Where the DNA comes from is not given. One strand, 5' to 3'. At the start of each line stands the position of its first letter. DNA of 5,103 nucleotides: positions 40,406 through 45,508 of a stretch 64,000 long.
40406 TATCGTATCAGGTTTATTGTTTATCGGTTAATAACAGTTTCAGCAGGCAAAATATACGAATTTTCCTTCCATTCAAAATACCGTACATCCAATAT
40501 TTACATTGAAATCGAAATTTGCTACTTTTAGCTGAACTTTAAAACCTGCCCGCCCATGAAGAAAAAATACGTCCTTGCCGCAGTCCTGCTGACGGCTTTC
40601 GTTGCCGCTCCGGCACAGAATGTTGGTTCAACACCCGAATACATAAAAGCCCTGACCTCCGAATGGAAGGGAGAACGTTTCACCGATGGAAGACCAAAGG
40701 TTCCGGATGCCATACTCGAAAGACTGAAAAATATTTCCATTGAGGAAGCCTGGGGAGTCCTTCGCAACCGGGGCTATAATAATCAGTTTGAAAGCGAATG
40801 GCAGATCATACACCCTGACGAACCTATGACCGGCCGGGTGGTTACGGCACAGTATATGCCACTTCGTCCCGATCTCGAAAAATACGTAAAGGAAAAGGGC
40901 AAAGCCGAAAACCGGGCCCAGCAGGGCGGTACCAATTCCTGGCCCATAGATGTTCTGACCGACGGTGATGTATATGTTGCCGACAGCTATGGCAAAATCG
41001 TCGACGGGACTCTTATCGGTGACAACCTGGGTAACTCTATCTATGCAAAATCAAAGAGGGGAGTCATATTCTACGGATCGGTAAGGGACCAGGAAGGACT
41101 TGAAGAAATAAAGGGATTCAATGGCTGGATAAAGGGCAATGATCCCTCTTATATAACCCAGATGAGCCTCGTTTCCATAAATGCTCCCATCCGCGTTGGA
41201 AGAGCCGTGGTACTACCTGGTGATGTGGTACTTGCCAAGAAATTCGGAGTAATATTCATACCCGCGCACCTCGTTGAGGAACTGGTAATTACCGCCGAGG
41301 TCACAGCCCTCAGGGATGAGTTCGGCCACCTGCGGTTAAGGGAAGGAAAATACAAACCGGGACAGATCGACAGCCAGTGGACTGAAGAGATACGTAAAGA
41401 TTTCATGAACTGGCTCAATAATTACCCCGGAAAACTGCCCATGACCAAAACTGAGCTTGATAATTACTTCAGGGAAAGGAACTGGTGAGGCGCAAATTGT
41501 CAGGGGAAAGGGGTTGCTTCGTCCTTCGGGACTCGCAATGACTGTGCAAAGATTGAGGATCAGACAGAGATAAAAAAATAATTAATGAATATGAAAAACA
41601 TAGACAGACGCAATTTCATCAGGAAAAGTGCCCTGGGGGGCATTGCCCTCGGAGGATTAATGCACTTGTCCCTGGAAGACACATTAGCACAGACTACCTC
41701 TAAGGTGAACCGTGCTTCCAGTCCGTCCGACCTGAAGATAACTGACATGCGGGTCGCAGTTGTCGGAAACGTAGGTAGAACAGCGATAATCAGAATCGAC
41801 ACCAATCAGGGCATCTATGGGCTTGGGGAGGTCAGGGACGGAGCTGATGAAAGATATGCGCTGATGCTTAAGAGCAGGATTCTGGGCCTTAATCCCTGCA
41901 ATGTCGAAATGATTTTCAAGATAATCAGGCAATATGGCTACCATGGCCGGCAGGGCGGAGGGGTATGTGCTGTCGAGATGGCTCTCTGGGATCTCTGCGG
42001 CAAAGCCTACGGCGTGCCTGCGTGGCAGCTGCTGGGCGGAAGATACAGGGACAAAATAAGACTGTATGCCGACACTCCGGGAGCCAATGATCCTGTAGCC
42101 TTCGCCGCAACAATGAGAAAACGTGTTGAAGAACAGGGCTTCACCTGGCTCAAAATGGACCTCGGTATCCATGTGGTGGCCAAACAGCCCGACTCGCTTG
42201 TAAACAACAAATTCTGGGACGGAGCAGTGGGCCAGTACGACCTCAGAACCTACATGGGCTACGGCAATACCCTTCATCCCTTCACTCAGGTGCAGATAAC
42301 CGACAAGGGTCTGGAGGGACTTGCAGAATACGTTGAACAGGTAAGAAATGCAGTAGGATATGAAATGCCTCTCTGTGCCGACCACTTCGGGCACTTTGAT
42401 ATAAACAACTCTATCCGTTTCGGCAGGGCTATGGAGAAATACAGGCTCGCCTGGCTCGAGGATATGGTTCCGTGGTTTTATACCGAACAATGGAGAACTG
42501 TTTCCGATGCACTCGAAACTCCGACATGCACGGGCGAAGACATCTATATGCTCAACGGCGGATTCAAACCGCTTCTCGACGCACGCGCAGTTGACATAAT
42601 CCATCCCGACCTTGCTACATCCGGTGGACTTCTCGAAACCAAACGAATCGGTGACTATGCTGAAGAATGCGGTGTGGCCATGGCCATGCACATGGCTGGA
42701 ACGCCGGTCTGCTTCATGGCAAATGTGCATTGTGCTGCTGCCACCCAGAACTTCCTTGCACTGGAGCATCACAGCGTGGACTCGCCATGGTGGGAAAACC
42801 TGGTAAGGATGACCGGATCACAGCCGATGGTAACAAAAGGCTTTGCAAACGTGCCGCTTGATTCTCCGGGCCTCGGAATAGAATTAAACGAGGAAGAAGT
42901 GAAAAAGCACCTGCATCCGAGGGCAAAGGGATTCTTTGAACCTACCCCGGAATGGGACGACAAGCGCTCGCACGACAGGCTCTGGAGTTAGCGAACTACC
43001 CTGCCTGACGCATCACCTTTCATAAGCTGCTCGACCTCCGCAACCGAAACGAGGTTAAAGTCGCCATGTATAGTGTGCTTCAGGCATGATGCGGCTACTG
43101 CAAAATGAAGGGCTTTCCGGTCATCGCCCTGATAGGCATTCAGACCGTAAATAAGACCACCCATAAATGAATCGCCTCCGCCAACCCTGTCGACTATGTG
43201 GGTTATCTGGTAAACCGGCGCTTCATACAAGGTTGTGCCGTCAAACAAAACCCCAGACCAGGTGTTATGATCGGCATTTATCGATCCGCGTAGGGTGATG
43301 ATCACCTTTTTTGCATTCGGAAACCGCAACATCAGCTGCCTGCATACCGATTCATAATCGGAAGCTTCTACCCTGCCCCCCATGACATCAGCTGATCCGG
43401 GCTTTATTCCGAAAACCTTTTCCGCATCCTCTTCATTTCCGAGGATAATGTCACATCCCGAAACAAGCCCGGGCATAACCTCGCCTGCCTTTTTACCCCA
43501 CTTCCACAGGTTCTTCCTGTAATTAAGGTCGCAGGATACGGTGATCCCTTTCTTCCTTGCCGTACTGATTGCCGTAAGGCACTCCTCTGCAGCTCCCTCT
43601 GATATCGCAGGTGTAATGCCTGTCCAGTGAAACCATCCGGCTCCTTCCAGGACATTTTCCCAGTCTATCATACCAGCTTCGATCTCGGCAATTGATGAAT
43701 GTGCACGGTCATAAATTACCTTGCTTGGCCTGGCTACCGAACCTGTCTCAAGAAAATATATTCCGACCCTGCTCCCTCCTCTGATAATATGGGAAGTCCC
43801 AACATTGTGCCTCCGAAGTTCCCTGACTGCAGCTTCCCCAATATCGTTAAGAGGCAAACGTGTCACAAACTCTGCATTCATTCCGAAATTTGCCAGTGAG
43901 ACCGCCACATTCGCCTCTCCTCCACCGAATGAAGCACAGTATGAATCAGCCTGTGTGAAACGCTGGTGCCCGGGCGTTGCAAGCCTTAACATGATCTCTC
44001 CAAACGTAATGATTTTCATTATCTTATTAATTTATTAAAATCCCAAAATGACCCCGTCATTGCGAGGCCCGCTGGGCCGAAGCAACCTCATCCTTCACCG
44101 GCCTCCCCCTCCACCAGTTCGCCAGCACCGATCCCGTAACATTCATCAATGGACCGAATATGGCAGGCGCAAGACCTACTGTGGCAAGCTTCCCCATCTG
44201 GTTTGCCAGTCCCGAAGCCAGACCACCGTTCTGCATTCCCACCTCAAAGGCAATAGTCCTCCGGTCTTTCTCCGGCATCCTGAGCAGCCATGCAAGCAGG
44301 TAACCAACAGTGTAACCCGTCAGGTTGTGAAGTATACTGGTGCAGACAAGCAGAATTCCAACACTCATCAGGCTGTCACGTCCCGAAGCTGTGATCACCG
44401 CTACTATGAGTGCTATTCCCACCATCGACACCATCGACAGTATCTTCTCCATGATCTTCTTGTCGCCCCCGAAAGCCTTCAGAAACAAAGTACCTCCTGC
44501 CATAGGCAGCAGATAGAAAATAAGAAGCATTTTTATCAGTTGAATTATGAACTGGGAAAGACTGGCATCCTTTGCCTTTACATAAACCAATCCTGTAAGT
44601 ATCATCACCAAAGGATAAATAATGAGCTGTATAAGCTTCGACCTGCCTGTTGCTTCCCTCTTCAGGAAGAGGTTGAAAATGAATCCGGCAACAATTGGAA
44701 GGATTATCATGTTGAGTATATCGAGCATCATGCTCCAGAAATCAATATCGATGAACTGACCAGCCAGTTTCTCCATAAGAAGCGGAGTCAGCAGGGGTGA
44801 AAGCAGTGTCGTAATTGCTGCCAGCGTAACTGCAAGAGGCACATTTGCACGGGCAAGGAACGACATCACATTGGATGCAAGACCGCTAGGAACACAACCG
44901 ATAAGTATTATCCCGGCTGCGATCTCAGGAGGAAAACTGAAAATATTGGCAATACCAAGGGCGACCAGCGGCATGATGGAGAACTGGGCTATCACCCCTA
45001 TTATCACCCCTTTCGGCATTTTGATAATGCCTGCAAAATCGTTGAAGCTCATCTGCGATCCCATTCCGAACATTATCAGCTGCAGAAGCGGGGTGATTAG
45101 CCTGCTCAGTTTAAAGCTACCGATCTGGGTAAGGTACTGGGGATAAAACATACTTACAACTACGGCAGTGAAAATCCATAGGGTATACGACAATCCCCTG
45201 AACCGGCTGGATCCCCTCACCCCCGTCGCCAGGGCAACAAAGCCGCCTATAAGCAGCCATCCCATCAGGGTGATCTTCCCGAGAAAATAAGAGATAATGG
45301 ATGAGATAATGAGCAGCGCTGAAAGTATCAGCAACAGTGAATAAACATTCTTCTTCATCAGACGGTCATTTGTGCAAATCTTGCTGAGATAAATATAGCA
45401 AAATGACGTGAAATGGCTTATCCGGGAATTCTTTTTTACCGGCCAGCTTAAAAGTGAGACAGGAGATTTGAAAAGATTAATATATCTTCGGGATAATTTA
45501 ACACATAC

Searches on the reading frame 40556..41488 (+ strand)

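Call 8: search_protein_families(library=pfam, proteins=[window:40556-41488:+])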
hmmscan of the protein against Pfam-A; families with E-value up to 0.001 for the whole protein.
window:40556-41488:+ (310 aa): 1 family
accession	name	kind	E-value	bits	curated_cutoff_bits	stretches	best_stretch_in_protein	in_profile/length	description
PF03737.21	RraA-like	-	2.1e-15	57.7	24.5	1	69-233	8-151/152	Aldolase/RraA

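Call 103: search_protein_families(library=ncbifam, proteins=[window:40556-41488:+], max_evalue=1e-8)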
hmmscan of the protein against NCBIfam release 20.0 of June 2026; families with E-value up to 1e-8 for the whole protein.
window:40556-41488:+ (310 aa): 5 families
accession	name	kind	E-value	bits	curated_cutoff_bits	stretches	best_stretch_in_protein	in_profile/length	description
NF006093.0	PRK08245.1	subfamily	2.9e-28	98.9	208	1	49-286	6-234/240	hypothetical protein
NF009399.0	PRK12764.1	equivalog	8.2e-21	74.6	444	1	47-270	266-479/501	fumarylacetoacetate hydrolase family protein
TIGR02798.1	ligK_PcmE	equivalog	1.5e-14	54.2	304.5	1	131-264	70-201/222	4-carboxy-4-hydroxy-2-oxoadipate aldolase/oxaloacetate decarboxylase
NF006731.0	PRK09262.1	equivalog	1.5e-14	54.1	179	1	131-265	76-208/229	4-carboxy-4-hydroxy-2-oxoadipate aldolase/oxaloacetate decarboxylase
NF004850.0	PRK06201.1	subfamily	1.3e-13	51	231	1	131-273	75-215/222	hypothetical protein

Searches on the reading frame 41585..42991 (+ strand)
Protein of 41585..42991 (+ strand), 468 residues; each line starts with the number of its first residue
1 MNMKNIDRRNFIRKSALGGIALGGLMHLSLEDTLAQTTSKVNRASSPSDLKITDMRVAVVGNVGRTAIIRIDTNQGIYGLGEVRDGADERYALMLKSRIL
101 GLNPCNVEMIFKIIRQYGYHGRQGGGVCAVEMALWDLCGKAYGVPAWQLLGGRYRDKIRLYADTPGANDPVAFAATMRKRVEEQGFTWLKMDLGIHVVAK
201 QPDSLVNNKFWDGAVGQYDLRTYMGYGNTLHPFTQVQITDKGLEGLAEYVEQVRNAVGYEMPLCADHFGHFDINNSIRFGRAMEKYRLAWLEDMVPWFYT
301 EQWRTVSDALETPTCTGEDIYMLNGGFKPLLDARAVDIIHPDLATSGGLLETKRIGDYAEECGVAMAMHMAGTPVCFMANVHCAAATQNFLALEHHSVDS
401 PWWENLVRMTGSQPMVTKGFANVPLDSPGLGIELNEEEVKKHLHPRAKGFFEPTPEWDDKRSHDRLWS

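Call 8: search_protein_families(library=pfam, proteins=[window:41585-42991:+])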
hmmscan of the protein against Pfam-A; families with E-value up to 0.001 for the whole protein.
window:41585-42991:+ (468 aa): 2 families
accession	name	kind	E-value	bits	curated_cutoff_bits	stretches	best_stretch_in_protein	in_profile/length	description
PF13378.12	MR_MLE_C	-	8.9e-45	153.5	29.4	1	173-437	2-218/219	Enolase C-terminal domain-like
PF02746.21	MR_MLE_N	-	5.5e-10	39.9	22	1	65-151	27-117/117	Mandelate racemase / muconate lactonizing enzyme, N-terminal domain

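Call 103: search_protein_families(library=ncbifam, proteins=[window:41585-42991:+], max_evalue=1e-8)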
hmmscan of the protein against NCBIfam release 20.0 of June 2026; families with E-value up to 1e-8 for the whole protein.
window:41585-42991:+ (468 aa): 9 families
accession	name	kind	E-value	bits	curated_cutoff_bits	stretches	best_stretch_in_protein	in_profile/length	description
NF010624.0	PRK14017.1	equivalog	3.2e-50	171.3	311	2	243-444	160-362/382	galactonate dehydratase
NF043051.1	ManoateDhtManD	equivalog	2.1e-45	155.3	550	1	51-446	2-387/403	D-mannonate dehydratase ManD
NF040790.2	glucon_galact_dh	equivalog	2.5e-43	148.4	750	2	232-457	161-384/390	bifunctional D-gluconate/D-galactonate dehydratase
NF011654.0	PRK15072.1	subfamily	3.2e-43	148.1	430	1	51-445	2-387/404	D-galactonate dehydratase family protein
NF047820.1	TalGalacDh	equivalog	1.2e-26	93.5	500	1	249-437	185-359/371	L-talarate/galactarate dehydratase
NF011968.0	PRK15440.1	equivalog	1.4e-26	93.3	393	2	236-438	185-387/395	L-rhamnonate dehydratase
NF040866.1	AraD_Arch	equivalog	3.9e-25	88.6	650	1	235-440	168-367/372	arabinonate dehydratase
TIGR02534.1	mucon_cyclo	subfamily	9e-14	51.3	334.95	0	99-203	74-175/368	muconate/chloromuconate family cycloisomerase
NF043002.1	HProlDhtase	equivalog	2e-12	46.6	500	0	95-194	72-167/366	cis-3-hydroxy-L-proline dehydratase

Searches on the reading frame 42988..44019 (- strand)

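Call 8: search_protein_families(library=pfam, proteins=[window:42988-44019:-])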
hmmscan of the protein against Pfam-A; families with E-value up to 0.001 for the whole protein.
window:42988-44019:- (343 aa): 1 family
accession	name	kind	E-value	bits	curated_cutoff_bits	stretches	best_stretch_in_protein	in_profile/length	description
PF00294.29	PfkB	-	2.7e-30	106.2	25.8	1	3-319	4-294/302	pfkB family carbohydrate kinase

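Call 103: search_protein_families(library=ncbifam, proteins=[window:42988-44019:-], max_evalue=1e-8)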
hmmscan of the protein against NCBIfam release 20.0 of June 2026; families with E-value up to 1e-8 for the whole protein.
window:42988-44019:- (343 aa): 11 families
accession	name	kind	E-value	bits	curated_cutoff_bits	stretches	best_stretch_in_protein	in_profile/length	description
NF041633.1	trifunc_aldol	exception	8.2e-152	506.6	700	1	2-343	243-580/580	KHG/KDPG aldolase/sugar kinase fusion protein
NF041332.1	KDG_KDGal_kin_Halo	equivalog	1.2e-63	215.5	440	1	2-341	3-318/320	bifunctional 2-dehydro-3-deoxygluconokinase/2-dehydro-3-deoxygalactonokinase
NF040938.1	KDG_KDGal_kin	equivalog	5.9e-31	107.7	400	1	3-334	1-304/305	bifunctional 2-dehydro-3-deoxygluconokinase/2-dehydro-3-deoxygalactonokinase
TIGR04382.1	myo_inos_iolC_N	equivalog_domain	3.9e-30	105.2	300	1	4-315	5-290/309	5-dehydro-2-deoxygluconokinase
NF052444.1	DhDoxglucKinKdgK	equivalog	2e-13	50.4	400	1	3-206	3-206/303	2-dehydro-3-deoxygluconokinase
NF049991.1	TagKinase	equivalog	2.6e-13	49.5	420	1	3-205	10-211/321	tagatose kinase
NF006957.1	PRK09434.1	equivalog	1.8e-12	47.4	450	0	128-298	120-265/302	fructokinase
NF053626.1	RibKinHalex1628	equivalog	1.7e-10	40.9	330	0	25-170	31-166/293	ATP-dependent ribose-1-phosphate kinase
TIGR02152.1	D_ribokin_bact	equivalog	4.6e-10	39.3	299.65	0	185-319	172-285/298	ribokinase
NF007321.0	PRK09813.1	equivalog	5.3e-10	39.2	247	0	257-296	199-237/261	fructoselysine 6-kinase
NF008353.0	PRK11142.1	equivalog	1.5e-09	37.8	341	0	22-324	29-293/307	ribokinase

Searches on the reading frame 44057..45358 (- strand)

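Call 8: search_protein_families(library=pfam, proteins=[window:44057-45358:-])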
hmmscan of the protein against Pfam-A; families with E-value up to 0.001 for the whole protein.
window:44057-45358:- (433 aa): 2 families
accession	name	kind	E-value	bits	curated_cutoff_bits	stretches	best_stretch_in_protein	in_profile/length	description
PF01758.21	SBF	-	3.6e-36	125.1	24.3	1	89-255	1-173/191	Sodium Bile acid symporter family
PF13593.11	SBF_like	-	1.1e-17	64.7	25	1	59-243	4-192/313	SBF-like CPA transporter family (DUF4137)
